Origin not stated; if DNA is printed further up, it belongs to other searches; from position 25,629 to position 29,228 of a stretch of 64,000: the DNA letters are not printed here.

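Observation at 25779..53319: Two-gene operon of giant paralogous lipoproteins (5,893 aa + 3,272 aa) filling 43% of the window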

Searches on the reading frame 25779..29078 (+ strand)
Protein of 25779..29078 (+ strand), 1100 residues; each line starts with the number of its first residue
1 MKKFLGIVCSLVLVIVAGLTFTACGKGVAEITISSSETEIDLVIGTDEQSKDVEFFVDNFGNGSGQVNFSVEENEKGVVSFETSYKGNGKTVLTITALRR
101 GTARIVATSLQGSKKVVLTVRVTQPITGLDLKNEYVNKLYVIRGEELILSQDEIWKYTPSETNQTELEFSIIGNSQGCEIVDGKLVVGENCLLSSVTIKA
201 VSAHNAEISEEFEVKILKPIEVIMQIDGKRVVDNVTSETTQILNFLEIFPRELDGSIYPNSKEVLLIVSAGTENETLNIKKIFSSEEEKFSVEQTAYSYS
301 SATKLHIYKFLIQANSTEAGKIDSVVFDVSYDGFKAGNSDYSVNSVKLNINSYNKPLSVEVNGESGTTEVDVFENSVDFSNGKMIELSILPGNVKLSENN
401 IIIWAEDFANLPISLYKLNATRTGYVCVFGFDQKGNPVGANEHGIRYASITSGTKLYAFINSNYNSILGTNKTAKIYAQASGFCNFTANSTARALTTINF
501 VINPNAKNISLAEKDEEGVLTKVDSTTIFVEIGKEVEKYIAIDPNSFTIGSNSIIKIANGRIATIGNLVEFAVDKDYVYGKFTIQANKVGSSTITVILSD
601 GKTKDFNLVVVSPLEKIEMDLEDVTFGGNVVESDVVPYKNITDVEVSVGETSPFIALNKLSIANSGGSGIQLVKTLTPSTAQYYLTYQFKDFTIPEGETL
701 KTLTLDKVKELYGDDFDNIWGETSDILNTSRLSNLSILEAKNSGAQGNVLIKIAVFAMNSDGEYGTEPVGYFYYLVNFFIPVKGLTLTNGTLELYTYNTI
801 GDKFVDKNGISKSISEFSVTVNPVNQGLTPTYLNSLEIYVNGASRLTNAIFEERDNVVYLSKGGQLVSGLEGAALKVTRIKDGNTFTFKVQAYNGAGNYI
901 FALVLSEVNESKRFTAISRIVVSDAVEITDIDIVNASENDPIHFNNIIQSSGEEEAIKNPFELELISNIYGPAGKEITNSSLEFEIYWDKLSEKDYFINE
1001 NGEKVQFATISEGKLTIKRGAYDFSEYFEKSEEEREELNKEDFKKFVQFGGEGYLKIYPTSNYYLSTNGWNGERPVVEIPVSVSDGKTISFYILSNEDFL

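Call 25: search_protein_families(library=pfam, proteins=[window:25779-28778:+], max_evalue=1)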
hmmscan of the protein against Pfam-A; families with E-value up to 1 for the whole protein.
window:25779-28778:+ (1000 aa): 4 families
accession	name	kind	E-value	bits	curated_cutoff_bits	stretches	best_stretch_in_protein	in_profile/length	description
PF02368.24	Big_2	-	0.0019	18.5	22.8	1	57-120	26-79/79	Bacterial Ig-like domain (group 2)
PF06852.18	DUF1248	-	0.12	12.3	22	0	681-710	139-168/181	Protein of unknown function (DUF1248)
PF13368.11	Toprim_C_rpt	-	0.22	11.9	22.3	1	684-712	18-46/57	Topoisomerase C-terminal repeat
PF13629.12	T2SS-T3SS_pil_N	-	0.3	11.3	23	0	581-610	41-71/72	Pilus formation protein N terminal region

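Call 29: find_homologous_proteins(query=window:25779-29078:+)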
Query window:25779-29078:+ (1100 aa): 2 proteins with E <= 0.001 among 8000 candidates.
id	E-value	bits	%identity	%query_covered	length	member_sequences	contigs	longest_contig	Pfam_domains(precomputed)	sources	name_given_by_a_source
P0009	0.0e+0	1656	76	90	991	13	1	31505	-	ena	-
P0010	4.1e-259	881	60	62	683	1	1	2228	-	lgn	-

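Call 30: find_encoding_contigs(protein=P0009, flank=10000, max_places=4)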
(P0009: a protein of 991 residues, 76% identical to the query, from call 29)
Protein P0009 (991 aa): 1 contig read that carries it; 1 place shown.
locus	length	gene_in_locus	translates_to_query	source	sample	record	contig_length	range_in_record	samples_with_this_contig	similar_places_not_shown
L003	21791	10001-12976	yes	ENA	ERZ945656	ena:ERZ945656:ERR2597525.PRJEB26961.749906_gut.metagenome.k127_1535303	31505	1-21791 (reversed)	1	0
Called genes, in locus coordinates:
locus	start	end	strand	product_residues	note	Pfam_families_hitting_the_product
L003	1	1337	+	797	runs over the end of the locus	PF00133:tRNA-synt_1, PF09334:tRNA-synt_1g, PF13603:tRNA-synt_1_2 (faint), PF08264:Anticodon_1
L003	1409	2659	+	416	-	PF01743:PolyA_pol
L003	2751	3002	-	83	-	-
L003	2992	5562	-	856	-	PF00521:DNA_topoisoIV, PF03989:DNA_gyraseA_C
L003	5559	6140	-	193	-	PF13302:Acetyltransf_3, PF00583:Acetyltransf_1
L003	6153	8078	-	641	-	PF02518:HATPase_c, PF00204:DNA_gyraseB, PF01751:Toprim, PF00986:DNA_gyraseB_C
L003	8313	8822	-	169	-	-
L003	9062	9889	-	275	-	PF01171:ATP_bind_3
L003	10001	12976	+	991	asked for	-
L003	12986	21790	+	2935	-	?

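Call 100: predict_structure(alignment_id=A6)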
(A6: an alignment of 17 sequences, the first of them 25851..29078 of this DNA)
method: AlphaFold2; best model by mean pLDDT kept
length: 1076 residues; sequences in the alignment: 17
mean_pLDDT: 73.8   pTM: 0.43
mean pLDDT of the five models: 73.8, 69.8, 66.9, 66.0, 65.3
residues with pLDDT >= 90: 202; 70-90: 582; 50-70: 115; < 50: 177
segments of 3 or more residues with pLDDT < 50: 444-446, 603-609, 918-1076
pLDDT, mean of each block of 10 residues (from residue 1): 60 76 82 71 82 86 83 88 76 86 88 87 86 86 90 89 88 91 90 88 80 59 68 65 81 86 81 87 87 69 87 76 84 84 83 74 84 83 85 86 91 86 89 86 59 79 60 85 89 88 87 92 82 91 92 93 91 86 91 80 45 65 70 79 75 89 91 79 88 89 87 83 90 84 86 84 84 76 74 86 73 83 86 88 84 90 90 85 71 86 56 50 37 29 29 24 24 32 28 26 28 27 24 23 24 30 30 23
secondary structure, 60 per line:
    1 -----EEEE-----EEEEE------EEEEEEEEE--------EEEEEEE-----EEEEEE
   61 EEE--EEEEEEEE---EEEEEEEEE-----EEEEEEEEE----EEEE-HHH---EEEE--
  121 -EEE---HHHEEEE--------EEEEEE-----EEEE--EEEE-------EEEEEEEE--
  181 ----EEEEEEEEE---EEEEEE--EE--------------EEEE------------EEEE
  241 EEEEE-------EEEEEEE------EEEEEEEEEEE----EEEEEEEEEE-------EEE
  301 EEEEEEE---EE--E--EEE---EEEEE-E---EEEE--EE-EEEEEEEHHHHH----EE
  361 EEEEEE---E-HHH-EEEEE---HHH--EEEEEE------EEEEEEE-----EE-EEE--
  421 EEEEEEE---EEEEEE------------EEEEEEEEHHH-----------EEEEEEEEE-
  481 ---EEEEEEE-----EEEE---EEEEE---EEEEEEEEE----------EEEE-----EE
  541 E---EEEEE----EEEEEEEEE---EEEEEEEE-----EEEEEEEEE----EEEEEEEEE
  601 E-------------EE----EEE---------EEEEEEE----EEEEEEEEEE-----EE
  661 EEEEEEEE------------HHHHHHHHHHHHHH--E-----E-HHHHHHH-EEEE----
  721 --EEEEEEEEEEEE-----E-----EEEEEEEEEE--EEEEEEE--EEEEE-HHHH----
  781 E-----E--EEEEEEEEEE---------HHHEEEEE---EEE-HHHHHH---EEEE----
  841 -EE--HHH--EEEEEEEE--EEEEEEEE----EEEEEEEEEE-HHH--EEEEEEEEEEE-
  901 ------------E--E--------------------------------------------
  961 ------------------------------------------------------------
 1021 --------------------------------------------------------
elements in order (helices of 4 or more, strands of 3 or more residues): E6-9 E15-19 E26-34 E43-49 E55-63 E66-73 E77-85 E91-99 E104-107 E115-118 E122-124 E131-134 E143-148 E154-157 E160-163 E171-178 E185-193 E197-202 E221-224 E237-245 E253-259 E266-276 E281-290 E298-307 E318-320 E324-328 E334-337 E343-349 H350-354 E359-366 E376-380 E389-394 E401-407 E416-418 E421-427 E431-436 E449-456 E471-479 E484-490 E496-499 E503-507 E511-519 E530-533 E539-541 E545-549 E554-562 E566-573 E579-587 E592-601 E621-623 E633-639 E644-653 E659-668 H681-694 H705-711 E713-716 E723-734 E746-755 E758-764 E767-771 H773-776 E790-799 E812-816 E820-822 H824-829 E833-836 E851-858 E861-868 E873-882 E889-899

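Call 102: fold_search(model_id=the predicted structure, library=pdb)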
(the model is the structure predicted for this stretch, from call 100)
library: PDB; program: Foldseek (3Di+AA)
matches with E <= 10: 1993; with E <= 0.001: 540
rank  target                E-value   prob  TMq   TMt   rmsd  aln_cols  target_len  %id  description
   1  9ijj_O                1.9e-19  1.00  0.13  0.11  46.2      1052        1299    9  In situ structure of the central apparatus in mouse sperm axoneme. (released 2025-06-04)
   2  9hcj_10               1.0e-18  1.00  0.11  0.08  43.7      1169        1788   10  D. discoideum nuclear pore complex (released 2024-12-25)
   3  9ijj_4J               6.9e-14  1.00  0.10  0.14  36.2      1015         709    9  In situ structure of the central apparatus in mouse sperm axoneme. (released 2025-06-04)
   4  4uic                  3.7e-11  1.00  0.15  0.20  22.5       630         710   12  Crystal structure of the S-layer protein rSbsC(31-844) (released 2016-04-13)
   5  4ziq                  4.1e-11  0.99  0.07  0.06  53.0      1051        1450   10  Crystal structure of trypsin activated alpha-2-macroglobulin from Escherichia coli. (released 2015-06-10)
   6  4uj6                  7.6e-11  1.00  0.15  0.21  22.0       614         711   10  Structure of surface layer protein SbsC, domains 1-6 (released 2016-04-27)
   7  3q2w_A                9.6e-11  1.00  0.13  0.21  19.0       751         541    9  Crystal structure of mouse N-cadherin ectodomain (released 2011-02-23)
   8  7ol4_C                1.3e-10  1.00  0.12  0.20  42.6       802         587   10  Mouse contactin-1 neurofascin-155 immunoglobulin domains adhesion complex (released 2022-12-14)
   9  6ue9_C                2.0e-10  1.00  0.08  0.13  29.5       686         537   11  Structure of tetrameric sIgA complex (Class 2) (released 2020-02-19)
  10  5d4k_A                4.2e-10  1.00  0.08  0.14  34.3       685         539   10  Crystal structure of the human polymeric Ig receptor (pIgR) ectodomain (released 2016-03-16)
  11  6ue7_C                5.8e-10  1.00  0.08  0.14  29.4       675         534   11  Structure of dimeric sIgA complex (released 2020-02-19)
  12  5ftx                  7.3e-10  1.00  0.12  0.16  33.3       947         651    9  Structure of surface layer protein SbsC, domains 4-9 (released 2017-02-22)
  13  8wa2_E                1.3e-09  1.00  0.12  0.10  35.4       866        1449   10  cryo-EM structure of native mastigonemes isolated from Chlamydomonas reinhardtii at 3.0 angstrom resolution (released 2024-04-10)
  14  9u61_C                2.8e-09  1.00  0.09  0.13  51.3       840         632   10  CP/MBL pathways C3 convertase C4b2a and C3 complex (released 2026-01-14)
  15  7sqc_F1               4.9e-09  1.00  0.13  0.22  15.5       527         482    8  Ciliary C1 central pair apparatus isolated from Chlamydomonas reinhardtii (released 2022-04-13)
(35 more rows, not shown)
